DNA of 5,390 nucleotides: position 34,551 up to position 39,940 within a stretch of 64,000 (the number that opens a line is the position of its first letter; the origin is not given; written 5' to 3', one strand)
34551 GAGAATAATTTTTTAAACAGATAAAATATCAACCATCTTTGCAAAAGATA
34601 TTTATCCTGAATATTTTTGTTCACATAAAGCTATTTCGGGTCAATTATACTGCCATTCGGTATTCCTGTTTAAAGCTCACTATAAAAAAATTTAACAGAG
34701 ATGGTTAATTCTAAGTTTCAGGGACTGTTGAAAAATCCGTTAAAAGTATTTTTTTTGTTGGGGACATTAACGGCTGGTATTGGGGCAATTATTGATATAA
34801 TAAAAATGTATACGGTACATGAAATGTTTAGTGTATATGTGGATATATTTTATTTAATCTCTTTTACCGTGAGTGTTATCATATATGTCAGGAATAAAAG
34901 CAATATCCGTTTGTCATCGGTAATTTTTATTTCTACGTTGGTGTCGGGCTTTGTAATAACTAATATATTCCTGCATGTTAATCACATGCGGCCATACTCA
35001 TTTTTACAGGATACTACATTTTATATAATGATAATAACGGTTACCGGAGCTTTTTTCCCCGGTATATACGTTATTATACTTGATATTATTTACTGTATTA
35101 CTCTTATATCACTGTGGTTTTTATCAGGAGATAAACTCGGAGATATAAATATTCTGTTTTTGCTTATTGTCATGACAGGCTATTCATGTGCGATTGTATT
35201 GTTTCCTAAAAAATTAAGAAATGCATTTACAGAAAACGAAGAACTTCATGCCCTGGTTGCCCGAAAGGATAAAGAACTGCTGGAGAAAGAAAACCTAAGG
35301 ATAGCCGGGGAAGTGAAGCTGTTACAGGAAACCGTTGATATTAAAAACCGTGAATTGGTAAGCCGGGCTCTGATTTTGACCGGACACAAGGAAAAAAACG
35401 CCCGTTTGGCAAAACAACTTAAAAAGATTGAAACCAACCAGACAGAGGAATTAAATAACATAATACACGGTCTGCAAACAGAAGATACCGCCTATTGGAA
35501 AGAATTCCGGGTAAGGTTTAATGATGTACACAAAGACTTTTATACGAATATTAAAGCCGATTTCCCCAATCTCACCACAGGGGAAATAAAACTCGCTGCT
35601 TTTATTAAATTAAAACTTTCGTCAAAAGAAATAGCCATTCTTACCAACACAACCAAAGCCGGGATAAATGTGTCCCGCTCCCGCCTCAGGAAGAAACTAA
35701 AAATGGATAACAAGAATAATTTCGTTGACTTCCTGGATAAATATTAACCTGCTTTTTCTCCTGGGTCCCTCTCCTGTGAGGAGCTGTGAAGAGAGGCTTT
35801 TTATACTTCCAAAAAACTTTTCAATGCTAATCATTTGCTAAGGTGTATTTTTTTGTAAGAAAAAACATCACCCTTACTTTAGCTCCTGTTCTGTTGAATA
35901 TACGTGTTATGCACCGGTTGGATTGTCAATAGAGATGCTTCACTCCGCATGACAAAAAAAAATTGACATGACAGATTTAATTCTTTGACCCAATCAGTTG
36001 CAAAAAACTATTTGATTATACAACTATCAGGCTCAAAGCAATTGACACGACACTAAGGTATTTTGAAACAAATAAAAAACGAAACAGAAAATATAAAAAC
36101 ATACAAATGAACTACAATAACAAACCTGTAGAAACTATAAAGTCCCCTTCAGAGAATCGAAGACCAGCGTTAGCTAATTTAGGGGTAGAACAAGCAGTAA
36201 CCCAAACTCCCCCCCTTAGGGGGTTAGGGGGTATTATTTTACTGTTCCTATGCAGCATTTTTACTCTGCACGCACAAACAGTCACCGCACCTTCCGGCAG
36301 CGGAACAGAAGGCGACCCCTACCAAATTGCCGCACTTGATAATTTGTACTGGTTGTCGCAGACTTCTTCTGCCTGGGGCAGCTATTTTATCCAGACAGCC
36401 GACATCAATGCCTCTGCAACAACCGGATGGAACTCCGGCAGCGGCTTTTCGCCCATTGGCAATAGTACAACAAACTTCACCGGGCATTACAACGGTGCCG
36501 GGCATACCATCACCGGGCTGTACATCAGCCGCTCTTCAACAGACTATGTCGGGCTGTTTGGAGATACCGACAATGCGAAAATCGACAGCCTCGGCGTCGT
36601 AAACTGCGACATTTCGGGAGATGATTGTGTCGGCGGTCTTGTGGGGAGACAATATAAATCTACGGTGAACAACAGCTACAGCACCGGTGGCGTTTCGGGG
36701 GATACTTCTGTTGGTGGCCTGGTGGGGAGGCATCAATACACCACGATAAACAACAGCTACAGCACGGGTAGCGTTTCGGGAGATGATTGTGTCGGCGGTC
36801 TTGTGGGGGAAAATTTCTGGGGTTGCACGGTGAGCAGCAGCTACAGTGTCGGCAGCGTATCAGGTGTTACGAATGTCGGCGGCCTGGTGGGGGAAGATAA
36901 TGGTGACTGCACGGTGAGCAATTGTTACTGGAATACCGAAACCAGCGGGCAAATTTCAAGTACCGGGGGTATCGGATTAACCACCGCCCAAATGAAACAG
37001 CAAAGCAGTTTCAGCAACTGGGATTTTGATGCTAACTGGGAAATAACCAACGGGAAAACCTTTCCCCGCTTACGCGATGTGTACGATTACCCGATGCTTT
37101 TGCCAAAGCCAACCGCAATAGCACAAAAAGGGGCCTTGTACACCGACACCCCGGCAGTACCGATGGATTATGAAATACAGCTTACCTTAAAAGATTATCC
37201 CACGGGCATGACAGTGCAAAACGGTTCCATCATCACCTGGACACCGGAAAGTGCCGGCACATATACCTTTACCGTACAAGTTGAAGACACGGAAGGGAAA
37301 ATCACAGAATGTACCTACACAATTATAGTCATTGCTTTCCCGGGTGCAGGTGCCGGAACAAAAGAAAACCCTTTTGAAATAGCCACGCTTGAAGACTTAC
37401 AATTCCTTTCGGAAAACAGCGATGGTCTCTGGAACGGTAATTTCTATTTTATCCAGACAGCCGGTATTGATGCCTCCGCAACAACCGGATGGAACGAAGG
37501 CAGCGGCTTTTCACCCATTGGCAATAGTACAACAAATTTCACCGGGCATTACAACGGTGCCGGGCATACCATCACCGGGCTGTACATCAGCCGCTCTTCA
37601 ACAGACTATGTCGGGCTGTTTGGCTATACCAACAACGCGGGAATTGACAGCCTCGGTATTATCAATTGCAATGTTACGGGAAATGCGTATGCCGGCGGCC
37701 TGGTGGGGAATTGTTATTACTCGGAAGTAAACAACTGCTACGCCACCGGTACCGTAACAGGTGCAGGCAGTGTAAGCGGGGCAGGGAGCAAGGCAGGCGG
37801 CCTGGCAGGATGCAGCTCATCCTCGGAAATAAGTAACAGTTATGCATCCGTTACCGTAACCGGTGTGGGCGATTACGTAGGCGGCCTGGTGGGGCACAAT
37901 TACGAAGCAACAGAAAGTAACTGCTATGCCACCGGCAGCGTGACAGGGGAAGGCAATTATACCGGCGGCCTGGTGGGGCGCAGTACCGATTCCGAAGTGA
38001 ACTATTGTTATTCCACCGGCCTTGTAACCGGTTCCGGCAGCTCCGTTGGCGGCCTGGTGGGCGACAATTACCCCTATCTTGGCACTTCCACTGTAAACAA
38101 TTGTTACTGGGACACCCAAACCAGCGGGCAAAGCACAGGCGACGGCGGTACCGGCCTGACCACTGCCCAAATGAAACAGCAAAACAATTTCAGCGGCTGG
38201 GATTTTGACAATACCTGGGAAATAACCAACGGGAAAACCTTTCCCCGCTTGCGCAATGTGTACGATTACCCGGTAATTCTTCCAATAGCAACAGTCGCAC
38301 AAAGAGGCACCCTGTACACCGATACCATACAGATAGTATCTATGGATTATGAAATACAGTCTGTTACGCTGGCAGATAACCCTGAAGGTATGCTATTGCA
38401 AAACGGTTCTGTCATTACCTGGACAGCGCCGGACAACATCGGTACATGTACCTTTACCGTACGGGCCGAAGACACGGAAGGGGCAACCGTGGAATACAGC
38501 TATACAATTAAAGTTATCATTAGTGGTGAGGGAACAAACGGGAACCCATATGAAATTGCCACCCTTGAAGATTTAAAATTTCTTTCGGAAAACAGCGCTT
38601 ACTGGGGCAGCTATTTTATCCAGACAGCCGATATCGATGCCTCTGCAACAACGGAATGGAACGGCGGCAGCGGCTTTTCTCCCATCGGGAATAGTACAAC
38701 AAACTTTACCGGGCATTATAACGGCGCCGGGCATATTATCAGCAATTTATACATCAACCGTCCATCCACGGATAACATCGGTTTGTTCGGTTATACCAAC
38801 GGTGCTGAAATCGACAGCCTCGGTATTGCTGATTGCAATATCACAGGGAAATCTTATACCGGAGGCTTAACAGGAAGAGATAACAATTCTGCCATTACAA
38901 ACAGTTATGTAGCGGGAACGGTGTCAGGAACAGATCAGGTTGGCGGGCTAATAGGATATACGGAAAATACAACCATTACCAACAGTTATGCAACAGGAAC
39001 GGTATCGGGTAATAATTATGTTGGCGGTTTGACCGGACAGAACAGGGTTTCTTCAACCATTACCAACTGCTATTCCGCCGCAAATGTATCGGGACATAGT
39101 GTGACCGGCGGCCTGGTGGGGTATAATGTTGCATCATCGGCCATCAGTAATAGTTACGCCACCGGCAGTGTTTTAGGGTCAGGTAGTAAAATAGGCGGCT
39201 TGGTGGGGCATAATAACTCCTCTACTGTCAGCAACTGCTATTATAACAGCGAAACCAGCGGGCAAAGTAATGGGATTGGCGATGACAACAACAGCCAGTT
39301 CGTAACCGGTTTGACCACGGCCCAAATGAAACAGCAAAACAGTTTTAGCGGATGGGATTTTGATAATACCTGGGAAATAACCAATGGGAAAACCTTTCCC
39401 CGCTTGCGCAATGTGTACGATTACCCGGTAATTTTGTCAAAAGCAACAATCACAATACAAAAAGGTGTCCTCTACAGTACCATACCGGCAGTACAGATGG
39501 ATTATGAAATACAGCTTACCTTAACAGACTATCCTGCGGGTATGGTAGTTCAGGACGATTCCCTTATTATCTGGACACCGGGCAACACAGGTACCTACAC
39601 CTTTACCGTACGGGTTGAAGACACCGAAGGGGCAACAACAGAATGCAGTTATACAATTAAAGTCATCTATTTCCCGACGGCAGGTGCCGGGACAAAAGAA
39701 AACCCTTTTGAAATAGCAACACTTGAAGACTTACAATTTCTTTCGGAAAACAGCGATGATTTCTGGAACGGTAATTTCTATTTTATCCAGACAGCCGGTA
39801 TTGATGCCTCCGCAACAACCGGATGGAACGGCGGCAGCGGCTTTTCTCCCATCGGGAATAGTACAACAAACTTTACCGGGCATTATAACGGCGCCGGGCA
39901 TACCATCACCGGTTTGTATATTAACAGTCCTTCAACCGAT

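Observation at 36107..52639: Single 16.5-kb gene built from kb-scale near-identical DNA repeats, encoding a 5510-aa GLUG/T9SS protein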

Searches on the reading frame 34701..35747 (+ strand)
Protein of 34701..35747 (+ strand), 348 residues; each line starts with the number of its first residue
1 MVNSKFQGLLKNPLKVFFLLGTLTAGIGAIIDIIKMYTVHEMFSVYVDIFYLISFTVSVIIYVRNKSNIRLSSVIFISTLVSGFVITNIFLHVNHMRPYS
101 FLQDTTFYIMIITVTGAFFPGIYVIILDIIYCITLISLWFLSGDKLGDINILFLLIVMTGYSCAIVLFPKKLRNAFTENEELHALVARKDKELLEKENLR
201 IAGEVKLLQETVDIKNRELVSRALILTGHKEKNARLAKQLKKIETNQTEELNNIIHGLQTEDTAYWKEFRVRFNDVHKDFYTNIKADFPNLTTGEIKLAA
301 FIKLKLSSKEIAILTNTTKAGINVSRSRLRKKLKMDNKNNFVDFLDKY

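Call 11: search_protein_families(library=pfam, proteins=[window:34701-35747:+], max_evalue=0.001)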
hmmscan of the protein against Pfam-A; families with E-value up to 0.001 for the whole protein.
window:34701-35747:+ (348 aa): 0 families

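Call 14: find_encoding_contigs(protein=window:34701-35747:+, flank=10000, max_places=10)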
Protein window:34701-35747:+ (348 aa): no gene with exactly this product is on record in the collection.

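Call 67: search_protein_families(library=pfam, proteins=[window:34701-35744:+], max_evalue=0.01)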
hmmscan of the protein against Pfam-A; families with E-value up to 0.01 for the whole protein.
window:34701-35744:+ (348 aa): 0 families

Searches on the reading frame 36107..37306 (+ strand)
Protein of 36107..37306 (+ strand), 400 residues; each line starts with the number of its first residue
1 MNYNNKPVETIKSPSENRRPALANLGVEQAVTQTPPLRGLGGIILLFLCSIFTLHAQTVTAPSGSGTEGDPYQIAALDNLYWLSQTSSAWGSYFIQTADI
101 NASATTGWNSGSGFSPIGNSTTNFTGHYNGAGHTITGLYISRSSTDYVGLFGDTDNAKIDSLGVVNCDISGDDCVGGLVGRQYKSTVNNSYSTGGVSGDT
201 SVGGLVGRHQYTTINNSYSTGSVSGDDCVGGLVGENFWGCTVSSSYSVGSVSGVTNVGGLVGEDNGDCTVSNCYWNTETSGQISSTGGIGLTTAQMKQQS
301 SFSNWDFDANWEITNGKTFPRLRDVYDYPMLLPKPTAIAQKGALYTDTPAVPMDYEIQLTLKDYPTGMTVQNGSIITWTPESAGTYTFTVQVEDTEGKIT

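Call 6: search_protein_families(library=ncbifam, proteins=[window:36107-37306:+], max_evalue=10)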
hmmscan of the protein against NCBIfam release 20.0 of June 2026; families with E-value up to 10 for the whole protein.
window:36107-37306:+ (400 aa): 2 families
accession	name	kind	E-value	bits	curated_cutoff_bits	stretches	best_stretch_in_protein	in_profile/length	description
NF046017.1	ZmpA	exception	0.00039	17.7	3000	1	150-277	934-1074/2052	zinc metalloprotease A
NF046021.1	ZmpC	exception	1.9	5.5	3000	1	148-222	1082-1156/2181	zinc metalloprotease C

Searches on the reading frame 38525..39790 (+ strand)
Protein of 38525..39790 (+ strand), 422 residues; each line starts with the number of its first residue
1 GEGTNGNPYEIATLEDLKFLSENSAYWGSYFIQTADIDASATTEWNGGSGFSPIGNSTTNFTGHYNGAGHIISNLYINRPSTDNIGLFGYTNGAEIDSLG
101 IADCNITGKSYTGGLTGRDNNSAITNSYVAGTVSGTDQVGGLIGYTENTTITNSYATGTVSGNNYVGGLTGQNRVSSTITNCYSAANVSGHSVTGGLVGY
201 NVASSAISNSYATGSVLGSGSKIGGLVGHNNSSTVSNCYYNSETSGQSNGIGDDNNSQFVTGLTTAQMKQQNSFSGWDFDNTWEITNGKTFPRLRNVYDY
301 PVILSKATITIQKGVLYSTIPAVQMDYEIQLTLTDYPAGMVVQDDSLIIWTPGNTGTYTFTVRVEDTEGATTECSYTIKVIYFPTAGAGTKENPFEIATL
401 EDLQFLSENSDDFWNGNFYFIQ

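Call 42: search_solved_structures(query=window:38525-39790:+, max_evalue=0.01, show_alignments=1)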
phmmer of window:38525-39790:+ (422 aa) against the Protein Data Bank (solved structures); distinct sequences matched with E-value up to 0.01: 0.

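Call 49: predict_structure(alignment_id=A3)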
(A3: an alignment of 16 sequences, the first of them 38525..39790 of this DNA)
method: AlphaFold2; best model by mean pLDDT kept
length: 422 residues; sequences in the alignment: 16
mean_pLDDT: 83.1   pTM: 0.66
mean pLDDT of the five models: 83.1, 82.7, 78.8, 78.2, 77.0
residues with pLDDT >= 90: 173; 70-90: 185; 50-70: 30; < 50: 34
segments of 3 or more residues with pLDDT < 50: 272-301, 324-327
pLDDT, mean of each block of 10 residues (from residue 1): 94 94 94 89 70 87 89 89 95 92 91 97 90 96 97 88 97 95 88 97 91 86 96 91 86 91 71 42 33 34 66 80 57 87 77 89 73 84 80 85 82 77 85
secondary structure, 60 per line:
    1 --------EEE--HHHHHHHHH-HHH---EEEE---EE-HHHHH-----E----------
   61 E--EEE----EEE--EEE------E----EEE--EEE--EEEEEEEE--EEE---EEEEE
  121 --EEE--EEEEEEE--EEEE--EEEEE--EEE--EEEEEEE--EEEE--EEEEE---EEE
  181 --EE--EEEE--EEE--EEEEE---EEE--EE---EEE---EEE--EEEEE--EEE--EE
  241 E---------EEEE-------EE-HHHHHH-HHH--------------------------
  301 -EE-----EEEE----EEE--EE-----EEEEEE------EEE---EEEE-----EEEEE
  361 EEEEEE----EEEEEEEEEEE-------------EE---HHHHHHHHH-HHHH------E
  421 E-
elements in order: E9-11 H14-22 E30-33 H40-44 E64-66 E71-73 E76-78 E90-92 E95-97 E100-107 E110-112 E116-120 E123-125 E128-134 E137-140 E143-147 E150-152 E155-161 E164-167 E170-174 E178-180 E187-190 E193-195 E198-202 E206-208 E216-218 E222-224 E227-231 E234-236 E239-241 E251-254 H265-270 E309-312 E317-319 E329-334 E341-343 E347-350 E356-366 E371-381 H400-408 H410-413

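Call 53: fold_search(model_id=the predicted structure, library=pdb)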
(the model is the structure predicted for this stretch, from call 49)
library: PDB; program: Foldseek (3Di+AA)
matches with E <= 10: 1583; with E <= 0.001: 9
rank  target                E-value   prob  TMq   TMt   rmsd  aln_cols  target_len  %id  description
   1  3n6z                  6.1e-08  1.00  0.50  0.62   4.0       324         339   20  Crystal structure of a putative immunoglobulin A1 protease (BACOVA_03286) from Bacteroides ovatus at 1.30 A resolution (released 2010-07-21)
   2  7uvl_P                4.1e-05  1.00  0.43  0.15   7.2       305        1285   20  IgA1 Protease with IgA1 substrate (released 2022-11-23)
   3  4m02                  1.9e-04  1.00  0.18  0.43   2.4        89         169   22  Middle fragment(residues 494-663) of the binding region of SraP (released 2014-06-18)
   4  4m03                  4.0e-04  1.00  0.19  0.45   2.2        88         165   22  C-terminal fragment(residues 576-751) of binding region of SraP (released 2014-06-18)
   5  4m00_A                4.4e-04  1.00  0.19  0.16   5.3       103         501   20  Crystal structure of the ligand binding region of staphylococcal adhesion SraP (released 2014-06-18)
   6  8uf4_A                4.6e-04  1.00  0.18  0.43  10.0       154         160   12  Crystal structure of wildtype dystroglycan proteolytic domain (juxtamembrane domain) (released 2024-09-11)
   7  6s5w_A                5.6e-04  1.00  0.18  0.64   2.8        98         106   17  Structure of Rib domain 'Rib Long' from Lactobacillus acidophilus (released 2019-12-11)
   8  4ogz_A                8.6e-04  1.00  0.18  0.17   1.9        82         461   16  Crystal structure of a putative alpha-galactosidase/melibiase (BF4189) from Bacteroides fragilis NCTC 9343 at 2.00 A r (released 2014-02-05)
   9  4nzj                  8.6e-04  1.00  0.18  0.16   2.1        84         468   19  Crystal structure of a putative alpha-galactosidase (BF1418) from Bacteroides fragilis NCTC 9343 at 1.57 A resolution (released 2013-12-25)
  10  8uf4_C                1.4e-03  1.00  0.18  0.43  10.2       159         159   12  Crystal structure of wildtype dystroglycan proteolytic domain (juxtamembrane domain) (released 2024-09-11)
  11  9avk                  1.5e-03  1.00  0.17  0.64   2.4        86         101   17  Structure of long Rib domain from Limosilactobacillus reuteri (released 2024-05-08)
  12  8yt8_O                2.3e-03  1.00  0.18  0.25   3.7       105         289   11  Cryo-EM structure of the dystrophin glycoprotein complex (released 2024-12-11)
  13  4ogz_B                2.5e-03  1.00  0.18  0.16   1.9        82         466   16  Crystal structure of a putative alpha-galactosidase/melibiase (BF4189) from Bacteroides fragilis NCTC 9343 at 2.00 A r (released 2014-02-05)
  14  6s5w_B                2.9e-03  1.00  0.17  0.62   2.8        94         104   17  Structure of Rib domain 'Rib Long' from Lactobacillus acidophilus (released 2019-12-11)
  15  2yrl_MODEL_1_A        3.2e-03  1.00  0.16  0.52   3.7        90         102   17  Solution structure of the PKD domain from KIAA 1837 protein (released 2007-10-02)
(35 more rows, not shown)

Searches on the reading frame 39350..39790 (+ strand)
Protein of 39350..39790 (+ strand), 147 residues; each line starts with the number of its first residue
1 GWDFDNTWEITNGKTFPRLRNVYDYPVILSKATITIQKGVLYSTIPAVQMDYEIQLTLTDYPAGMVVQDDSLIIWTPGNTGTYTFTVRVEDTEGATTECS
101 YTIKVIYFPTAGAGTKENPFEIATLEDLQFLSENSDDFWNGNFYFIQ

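Call 55: find_homologous_proteins(query=window:39350-39790:+, max_evalue=0.00001)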
Query window:39350-39790:+: 10 candidates shared short words with the query, none scored E <= 0.00001.

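Call 64: search_protein_representatives(protein=window:39350-39790:+)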
Query: 147 residues. Proteins with E-value up to 0.001 (for the whole library): 3821; up to 1e-10: 878; up to 1e-30: 60. The best 150 are listed.
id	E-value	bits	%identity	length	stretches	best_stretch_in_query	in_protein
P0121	2.5e-119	410.4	42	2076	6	2-146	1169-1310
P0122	1.7e-112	388.2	36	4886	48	31-105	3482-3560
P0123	7.5e-105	363.4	42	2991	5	1-132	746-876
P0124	2.5e-104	361.7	36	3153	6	2-133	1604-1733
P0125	6.2e-103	357.2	37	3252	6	1-133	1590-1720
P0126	2.1e-93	326.3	41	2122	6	2-141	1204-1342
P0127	3.6e-88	309.3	41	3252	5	1-138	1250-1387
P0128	3.8e-87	306.0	41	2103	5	2-143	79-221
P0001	7.8e-84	295.2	45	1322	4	1-147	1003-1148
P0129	1.5e-79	281.3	37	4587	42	61-106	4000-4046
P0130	7.2e-69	246.6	32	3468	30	50-105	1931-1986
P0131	5.1e-66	237.4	42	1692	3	1-130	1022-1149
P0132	4.0e-63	228.0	31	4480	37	51-105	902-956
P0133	2.4e-57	209.2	40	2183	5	2-146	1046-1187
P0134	1.0e-55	204.0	36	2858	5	1-129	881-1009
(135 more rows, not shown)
